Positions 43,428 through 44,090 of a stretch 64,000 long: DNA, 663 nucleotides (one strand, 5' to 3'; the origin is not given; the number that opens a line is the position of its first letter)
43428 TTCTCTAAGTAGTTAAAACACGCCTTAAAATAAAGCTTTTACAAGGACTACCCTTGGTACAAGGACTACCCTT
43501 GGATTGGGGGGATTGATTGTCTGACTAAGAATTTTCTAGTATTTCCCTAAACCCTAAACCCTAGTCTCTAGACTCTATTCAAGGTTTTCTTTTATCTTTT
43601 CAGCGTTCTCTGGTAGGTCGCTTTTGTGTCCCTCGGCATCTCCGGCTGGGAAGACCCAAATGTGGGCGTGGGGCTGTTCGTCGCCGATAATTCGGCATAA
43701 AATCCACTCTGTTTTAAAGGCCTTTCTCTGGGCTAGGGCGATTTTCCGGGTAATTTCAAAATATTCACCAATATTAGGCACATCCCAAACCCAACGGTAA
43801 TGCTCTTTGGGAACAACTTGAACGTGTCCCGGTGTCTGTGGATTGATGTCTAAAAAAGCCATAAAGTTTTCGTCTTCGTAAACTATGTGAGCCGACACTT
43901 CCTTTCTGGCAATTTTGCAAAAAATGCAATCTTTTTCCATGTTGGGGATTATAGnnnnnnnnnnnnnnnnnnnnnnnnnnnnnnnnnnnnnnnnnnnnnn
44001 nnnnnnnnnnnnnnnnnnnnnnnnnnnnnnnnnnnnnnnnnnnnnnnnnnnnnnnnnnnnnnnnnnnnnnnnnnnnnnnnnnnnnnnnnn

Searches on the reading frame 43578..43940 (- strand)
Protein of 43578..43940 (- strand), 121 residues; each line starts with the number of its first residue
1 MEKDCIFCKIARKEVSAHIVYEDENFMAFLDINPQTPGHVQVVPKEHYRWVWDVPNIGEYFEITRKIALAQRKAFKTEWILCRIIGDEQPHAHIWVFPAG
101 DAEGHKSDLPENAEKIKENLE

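Call 44: search_protein_families(library=pfam, proteins=[window:43578-43940:-], max_evalue=1)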
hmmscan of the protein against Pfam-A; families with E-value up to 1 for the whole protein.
window:43578-43940:- (121 aa): 2 families
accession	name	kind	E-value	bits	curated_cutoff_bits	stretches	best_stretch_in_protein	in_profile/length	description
PF01230.28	HIT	-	2e-13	51.2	21.5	1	12-98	1-94/98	HIT domain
PF11969.13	DcpS_C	-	7.6e-11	42.9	24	1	5-51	2-48/114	Scavenger mRNA decapping enzyme C-term binding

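Call 52: find_homologous_proteins(query=window:43578-43940:-, max_evalue=1e-20)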
Query window:43578-43940:- (121 aa): 3113 proteins with E <= 1e-20 among 3320 candidates; the best 120 are listed.
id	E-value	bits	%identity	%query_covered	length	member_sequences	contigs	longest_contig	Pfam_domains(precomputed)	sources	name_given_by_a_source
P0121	4.2e-78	277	98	100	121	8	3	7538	PF11969.14,PF01230.30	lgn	-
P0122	7.7e-72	257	91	99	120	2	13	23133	PF11969.14,PF01230.30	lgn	-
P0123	1.1e-64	234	83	99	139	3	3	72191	PF11969.14,PF01230.30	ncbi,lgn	-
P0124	5.5e-63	229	79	96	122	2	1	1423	PF11969.14,PF01230.30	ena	-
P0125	1.4e-61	224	77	98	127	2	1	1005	PF11969.14,PF01230.30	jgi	-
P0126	1.5e-59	217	73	100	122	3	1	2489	PF11969.14,PF01230.30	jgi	jgi:histidine triad (HIT) family protein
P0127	2.3e-59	217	73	99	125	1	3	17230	PF11969.14,PF01230.30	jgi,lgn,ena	-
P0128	2.7e-59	217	70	99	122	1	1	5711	PF11969.14,PF01230.30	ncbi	-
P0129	5.7e-58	212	74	96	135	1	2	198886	PF11969.14,PF01230.30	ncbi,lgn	-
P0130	6.5e-58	212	71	99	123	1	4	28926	PF11969.14,PF01230.30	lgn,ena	-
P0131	1.4e-57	211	72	97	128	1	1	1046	PF11969.14,PF01230.30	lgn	-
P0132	3.0e-57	210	73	98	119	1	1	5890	PF11969.14,PF01230.30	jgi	jgi:histidine triad (HIT) family protein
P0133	3.4e-57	210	72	98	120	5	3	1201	PF11969.14,PF01230.30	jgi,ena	-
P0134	3.8e-57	210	70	98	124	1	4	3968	PF11969.14,PF01230.30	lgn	-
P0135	4.6e-57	209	72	98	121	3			PF11969.14,PF01230.30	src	-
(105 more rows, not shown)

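Call 53: find_encoding_contigs(protein=P0122, flank=2500, max_places=10)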
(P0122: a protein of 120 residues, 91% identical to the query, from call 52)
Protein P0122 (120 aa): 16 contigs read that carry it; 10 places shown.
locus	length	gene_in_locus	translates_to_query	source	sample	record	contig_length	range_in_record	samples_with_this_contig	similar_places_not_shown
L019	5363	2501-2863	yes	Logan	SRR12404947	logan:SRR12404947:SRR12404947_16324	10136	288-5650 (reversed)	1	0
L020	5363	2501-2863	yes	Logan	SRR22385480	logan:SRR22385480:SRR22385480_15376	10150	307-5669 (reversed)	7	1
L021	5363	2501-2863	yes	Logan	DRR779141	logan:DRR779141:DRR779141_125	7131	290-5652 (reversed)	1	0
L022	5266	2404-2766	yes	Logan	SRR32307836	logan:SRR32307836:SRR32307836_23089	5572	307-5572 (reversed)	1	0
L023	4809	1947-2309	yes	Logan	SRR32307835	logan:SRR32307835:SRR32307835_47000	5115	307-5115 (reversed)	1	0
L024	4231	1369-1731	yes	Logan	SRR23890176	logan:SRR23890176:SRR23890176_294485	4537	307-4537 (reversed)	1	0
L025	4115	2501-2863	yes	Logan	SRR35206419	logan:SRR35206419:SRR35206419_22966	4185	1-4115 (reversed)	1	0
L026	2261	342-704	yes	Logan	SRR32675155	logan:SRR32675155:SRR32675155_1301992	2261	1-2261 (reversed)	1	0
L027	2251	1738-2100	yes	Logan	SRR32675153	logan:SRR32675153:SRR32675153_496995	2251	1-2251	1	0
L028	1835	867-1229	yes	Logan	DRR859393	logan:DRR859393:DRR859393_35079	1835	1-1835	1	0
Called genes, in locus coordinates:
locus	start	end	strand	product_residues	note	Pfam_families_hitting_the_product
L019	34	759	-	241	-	PF00075:RNase_H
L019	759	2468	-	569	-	PF01368:DHH, PF02272:DHHA1, PF17768:RecJ_OB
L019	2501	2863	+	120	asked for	PF11969:DcpS_C, PF01230:HIT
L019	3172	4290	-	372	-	PF00162:PGK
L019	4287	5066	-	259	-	PF00121:TIM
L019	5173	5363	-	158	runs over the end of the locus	?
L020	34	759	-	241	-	PF00075:RNase_H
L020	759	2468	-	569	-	PF01368:DHH, PF02272:DHHA1, PF17768:RecJ_OB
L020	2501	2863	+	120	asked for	PF11969:DcpS_C, PF01230:HIT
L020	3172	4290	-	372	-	PF00162:PGK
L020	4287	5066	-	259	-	PF00121:TIM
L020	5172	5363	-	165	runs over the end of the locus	?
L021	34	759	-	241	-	PF00075:RNase_H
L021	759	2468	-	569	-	PF01368:DHH, PF02272:DHHA1, PF17768:RecJ_OB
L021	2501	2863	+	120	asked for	PF11969:DcpS_C, PF01230:HIT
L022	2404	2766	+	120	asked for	PF11969:DcpS_C, PF01230:HIT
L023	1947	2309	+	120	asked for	PF11969:DcpS_C, PF01230:HIT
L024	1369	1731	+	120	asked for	PF11969:DcpS_C, PF01230:HIT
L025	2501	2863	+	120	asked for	PF11969:DcpS_C, PF01230:HIT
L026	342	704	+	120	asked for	PF11969:DcpS_C, PF01230:HIT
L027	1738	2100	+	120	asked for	PF11969:DcpS_C, PF01230:HIT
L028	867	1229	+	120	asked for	PF11969:DcpS_C, PF01230:HIT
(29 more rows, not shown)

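Call 55: find_encoding_contigs(protein=P0124, flank=2500, max_places=2)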
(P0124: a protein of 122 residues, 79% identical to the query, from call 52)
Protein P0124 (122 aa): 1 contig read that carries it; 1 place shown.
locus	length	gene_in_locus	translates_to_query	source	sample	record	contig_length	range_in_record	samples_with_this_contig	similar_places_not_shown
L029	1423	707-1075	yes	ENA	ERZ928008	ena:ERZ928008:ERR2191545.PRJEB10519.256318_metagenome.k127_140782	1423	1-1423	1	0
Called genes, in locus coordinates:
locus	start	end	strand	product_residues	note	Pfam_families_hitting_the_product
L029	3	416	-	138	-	?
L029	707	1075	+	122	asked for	PF11969:DcpS_C, PF01230:HIT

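Call 56: find_encoding_contigs(protein=P0125, flank=2500, max_places=2)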
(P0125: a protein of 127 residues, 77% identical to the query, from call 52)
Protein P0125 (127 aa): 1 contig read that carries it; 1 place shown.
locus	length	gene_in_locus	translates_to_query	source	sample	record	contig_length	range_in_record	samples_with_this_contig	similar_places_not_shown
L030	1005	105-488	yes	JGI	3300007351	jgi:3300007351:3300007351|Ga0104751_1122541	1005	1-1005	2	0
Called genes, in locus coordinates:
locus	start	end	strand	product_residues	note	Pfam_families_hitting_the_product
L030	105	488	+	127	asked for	PF11969:DcpS_C, PF01230:HIT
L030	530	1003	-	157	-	?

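Call 80: find_encoding_contigs(protein=P0121, flank=2500, max_places=10)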
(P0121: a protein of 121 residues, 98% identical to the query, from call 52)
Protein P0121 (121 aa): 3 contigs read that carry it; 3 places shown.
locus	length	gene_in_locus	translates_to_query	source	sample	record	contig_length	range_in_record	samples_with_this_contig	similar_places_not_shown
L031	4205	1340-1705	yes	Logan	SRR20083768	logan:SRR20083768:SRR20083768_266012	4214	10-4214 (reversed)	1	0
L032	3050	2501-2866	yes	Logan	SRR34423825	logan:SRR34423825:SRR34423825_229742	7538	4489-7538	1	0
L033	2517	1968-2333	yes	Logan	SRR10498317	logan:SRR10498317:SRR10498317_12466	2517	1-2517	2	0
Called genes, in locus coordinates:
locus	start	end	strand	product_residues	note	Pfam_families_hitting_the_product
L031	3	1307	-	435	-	?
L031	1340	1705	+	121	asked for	PF11969:DcpS_C, PF01230:HIT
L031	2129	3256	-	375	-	PF00162:PGK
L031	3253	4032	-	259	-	PF00121:TIM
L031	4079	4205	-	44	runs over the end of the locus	?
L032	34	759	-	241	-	PF00075:RNase_H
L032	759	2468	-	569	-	PF01368:DHH, PF02272:DHHA1, PF17768:RecJ_OB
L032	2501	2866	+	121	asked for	PF11969:DcpS_C, PF01230:HIT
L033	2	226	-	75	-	?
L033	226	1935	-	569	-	PF01368:DHH, PF02272:DHHA1, PF17768:RecJ_OB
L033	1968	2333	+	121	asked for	PF11969:DcpS_C, PF01230:HIT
